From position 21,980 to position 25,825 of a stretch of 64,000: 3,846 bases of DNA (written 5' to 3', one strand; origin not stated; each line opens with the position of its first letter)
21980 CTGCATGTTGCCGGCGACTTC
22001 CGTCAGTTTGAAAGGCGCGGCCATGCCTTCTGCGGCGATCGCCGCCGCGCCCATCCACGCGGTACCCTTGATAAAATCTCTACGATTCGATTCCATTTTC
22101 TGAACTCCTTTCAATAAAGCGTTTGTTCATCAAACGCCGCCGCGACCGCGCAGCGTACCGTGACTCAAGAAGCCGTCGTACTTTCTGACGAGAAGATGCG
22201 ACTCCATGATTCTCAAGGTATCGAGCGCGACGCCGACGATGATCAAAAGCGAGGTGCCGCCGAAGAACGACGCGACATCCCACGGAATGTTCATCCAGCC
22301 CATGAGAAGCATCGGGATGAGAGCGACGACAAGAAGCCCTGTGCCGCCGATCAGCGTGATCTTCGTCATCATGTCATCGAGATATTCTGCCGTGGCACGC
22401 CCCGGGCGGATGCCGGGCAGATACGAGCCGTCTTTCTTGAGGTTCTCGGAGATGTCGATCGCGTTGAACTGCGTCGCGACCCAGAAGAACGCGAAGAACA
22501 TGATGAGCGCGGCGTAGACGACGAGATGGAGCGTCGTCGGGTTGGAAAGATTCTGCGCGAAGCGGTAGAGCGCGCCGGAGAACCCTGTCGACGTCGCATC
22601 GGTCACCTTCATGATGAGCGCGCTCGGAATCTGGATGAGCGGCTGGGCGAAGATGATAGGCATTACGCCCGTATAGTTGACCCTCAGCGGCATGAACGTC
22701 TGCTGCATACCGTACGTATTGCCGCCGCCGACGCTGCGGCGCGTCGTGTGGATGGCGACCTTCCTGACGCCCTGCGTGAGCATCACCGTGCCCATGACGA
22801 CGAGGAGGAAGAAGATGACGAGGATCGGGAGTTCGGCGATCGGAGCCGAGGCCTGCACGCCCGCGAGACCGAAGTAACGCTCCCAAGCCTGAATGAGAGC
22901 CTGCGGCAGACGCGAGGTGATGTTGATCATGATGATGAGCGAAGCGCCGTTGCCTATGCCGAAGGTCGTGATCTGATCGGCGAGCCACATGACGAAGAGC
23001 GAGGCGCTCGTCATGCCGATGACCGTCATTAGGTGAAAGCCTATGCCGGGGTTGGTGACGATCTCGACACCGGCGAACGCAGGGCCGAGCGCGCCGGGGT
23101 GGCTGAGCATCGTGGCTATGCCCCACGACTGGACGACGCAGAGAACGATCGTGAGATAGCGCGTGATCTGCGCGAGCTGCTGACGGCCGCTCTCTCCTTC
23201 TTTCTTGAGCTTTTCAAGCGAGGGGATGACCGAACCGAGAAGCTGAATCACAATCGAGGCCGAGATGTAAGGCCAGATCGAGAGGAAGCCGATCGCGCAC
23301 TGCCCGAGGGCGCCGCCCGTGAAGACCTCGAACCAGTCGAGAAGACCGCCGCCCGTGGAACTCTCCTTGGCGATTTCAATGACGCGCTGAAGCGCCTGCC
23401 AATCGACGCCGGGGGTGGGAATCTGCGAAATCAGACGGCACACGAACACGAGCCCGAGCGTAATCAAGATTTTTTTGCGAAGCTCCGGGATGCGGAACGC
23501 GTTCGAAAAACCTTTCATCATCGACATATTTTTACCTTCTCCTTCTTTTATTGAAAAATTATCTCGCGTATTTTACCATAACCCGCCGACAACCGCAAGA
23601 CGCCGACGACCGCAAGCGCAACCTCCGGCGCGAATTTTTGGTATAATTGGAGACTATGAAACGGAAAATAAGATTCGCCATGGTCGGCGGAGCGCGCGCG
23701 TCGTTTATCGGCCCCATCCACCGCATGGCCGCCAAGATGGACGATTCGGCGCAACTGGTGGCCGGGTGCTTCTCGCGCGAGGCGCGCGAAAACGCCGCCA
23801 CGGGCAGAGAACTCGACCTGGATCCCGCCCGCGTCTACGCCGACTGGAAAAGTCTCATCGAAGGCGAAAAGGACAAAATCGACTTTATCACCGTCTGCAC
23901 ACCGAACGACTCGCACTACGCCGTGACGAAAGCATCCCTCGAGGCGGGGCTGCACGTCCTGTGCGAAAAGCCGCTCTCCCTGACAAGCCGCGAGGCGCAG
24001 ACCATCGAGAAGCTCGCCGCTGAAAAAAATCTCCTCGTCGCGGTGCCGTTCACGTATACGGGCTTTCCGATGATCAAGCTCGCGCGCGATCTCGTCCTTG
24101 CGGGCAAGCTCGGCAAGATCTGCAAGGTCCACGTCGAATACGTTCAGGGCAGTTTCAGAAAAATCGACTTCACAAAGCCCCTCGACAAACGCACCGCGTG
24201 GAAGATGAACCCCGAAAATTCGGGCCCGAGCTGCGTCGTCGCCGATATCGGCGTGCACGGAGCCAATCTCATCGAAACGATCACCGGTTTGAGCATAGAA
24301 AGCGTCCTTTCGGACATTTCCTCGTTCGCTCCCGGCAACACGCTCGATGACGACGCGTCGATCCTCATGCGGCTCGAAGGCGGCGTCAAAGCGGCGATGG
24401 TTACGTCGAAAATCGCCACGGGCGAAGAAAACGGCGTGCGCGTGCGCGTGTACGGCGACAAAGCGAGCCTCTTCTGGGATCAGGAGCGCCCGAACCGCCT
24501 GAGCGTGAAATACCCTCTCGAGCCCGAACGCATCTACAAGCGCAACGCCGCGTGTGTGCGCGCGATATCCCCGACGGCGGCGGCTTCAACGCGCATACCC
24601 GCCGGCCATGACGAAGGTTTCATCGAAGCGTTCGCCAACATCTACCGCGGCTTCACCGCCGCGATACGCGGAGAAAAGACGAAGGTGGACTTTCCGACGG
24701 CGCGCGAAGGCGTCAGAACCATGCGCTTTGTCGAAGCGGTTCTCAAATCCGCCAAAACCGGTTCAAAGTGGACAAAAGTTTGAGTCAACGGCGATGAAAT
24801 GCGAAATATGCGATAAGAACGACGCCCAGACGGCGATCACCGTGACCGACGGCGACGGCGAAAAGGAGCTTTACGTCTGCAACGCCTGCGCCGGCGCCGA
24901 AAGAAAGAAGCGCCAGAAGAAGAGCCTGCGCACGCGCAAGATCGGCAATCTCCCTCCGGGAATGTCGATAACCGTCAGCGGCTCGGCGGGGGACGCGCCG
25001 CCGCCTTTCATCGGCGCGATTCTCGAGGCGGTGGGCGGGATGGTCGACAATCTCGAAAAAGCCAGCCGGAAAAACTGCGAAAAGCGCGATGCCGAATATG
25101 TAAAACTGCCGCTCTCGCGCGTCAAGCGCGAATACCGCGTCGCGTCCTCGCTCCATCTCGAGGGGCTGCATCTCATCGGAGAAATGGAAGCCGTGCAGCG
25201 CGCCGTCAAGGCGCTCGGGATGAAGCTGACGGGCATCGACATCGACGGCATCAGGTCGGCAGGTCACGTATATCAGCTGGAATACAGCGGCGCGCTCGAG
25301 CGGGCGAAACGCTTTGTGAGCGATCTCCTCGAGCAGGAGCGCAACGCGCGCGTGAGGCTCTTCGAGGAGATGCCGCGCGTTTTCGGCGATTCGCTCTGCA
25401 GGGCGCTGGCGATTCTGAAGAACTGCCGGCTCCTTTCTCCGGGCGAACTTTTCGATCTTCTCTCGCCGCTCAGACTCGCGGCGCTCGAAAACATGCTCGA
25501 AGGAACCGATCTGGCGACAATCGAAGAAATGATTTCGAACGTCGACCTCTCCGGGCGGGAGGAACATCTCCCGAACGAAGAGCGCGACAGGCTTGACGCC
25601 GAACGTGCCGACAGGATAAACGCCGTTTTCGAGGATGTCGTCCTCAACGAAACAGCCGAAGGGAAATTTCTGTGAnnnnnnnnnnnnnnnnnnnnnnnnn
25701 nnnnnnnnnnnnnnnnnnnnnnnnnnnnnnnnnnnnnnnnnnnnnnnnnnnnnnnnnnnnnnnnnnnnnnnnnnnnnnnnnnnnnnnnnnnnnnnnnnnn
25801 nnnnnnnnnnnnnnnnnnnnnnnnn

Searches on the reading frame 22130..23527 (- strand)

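Call 10: search_protein_families(library=pfam, proteins=[window:22130-23527:-], max_evalue=0.00001)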
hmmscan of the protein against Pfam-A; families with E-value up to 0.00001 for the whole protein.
window:22130-23527:- (465 aa): 1 family
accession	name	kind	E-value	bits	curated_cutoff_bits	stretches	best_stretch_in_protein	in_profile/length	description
PF00344.25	SecY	-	4.8e-95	318.9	32.2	1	82-438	5-306/306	SecY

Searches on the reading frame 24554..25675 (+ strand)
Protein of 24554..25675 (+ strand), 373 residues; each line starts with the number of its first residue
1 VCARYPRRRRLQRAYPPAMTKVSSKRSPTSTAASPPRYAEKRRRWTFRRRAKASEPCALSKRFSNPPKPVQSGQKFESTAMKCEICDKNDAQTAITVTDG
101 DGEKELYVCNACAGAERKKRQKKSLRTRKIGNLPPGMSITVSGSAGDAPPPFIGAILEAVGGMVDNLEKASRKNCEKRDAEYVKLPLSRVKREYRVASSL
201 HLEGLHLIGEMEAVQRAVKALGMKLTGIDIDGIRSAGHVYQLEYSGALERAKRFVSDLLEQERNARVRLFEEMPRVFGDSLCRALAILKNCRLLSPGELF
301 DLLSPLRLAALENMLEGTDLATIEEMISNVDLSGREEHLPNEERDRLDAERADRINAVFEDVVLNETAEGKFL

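Call 10: search_protein_families(library=pfam, proteins=[window:24554-25675:+], max_evalue=0.00001)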
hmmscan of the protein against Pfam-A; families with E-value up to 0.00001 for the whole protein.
window:24554-25675:+ (373 aa): 0 families

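Call 40: search_protein_families(library=pfam, proteins=[window:24554-25675:+], max_evalue=0.05)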
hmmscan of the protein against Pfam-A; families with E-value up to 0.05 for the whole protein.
window:24554-25675:+ (373 aa): 1 family
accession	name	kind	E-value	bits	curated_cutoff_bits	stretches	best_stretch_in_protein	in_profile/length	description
PF12251.13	SNAPC3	-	0.025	14.7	23.8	1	77-118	142-183/199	snRNA-activating protein complex (SNAPc), subunit 3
